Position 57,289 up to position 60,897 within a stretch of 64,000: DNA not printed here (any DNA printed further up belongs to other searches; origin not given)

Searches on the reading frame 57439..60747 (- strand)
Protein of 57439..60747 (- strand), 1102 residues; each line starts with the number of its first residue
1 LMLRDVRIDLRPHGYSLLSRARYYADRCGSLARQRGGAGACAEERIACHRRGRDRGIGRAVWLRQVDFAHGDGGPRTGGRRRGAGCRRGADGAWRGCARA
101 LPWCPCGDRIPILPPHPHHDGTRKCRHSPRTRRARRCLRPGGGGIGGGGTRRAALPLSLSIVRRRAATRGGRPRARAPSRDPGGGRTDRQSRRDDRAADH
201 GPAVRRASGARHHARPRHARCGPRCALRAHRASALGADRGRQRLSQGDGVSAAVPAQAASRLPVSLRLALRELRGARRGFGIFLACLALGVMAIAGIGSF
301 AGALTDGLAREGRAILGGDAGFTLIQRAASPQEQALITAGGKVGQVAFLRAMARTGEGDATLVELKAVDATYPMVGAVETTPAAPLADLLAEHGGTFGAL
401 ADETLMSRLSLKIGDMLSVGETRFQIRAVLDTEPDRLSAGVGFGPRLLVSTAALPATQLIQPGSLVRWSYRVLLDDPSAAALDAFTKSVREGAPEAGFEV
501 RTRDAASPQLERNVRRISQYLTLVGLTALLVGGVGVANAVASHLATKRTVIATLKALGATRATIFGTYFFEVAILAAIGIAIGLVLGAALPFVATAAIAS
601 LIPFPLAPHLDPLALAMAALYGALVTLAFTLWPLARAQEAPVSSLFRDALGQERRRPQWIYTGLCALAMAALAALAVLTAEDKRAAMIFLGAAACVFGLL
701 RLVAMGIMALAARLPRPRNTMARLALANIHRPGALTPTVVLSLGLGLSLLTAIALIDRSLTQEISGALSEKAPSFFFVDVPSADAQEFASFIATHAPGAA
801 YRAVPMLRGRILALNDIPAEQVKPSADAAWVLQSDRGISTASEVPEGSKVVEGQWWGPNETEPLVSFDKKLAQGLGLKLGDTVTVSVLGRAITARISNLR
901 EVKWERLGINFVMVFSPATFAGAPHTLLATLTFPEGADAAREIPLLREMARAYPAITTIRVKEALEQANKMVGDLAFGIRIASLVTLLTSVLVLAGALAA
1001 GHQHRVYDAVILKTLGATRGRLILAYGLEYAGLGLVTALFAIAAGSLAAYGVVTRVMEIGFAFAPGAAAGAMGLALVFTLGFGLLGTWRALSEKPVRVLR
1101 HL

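Call 33: search_protein_families(library=pfam, proteins=[window:57439-60747:-], max_evalue=0.001)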
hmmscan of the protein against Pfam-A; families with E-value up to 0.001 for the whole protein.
window:57439-60747:- (1102 aa): 2 families
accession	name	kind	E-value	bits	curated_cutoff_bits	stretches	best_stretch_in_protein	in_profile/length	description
PF02687.27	FtsX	-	1.9e-20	73.5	25.5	2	523-637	2-115/120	FtsX-like permease C-terminal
PF12704.14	MacB_PCD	-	9.8e-05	23.2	27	1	282-477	3-194/207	MacB-like periplasmic core domain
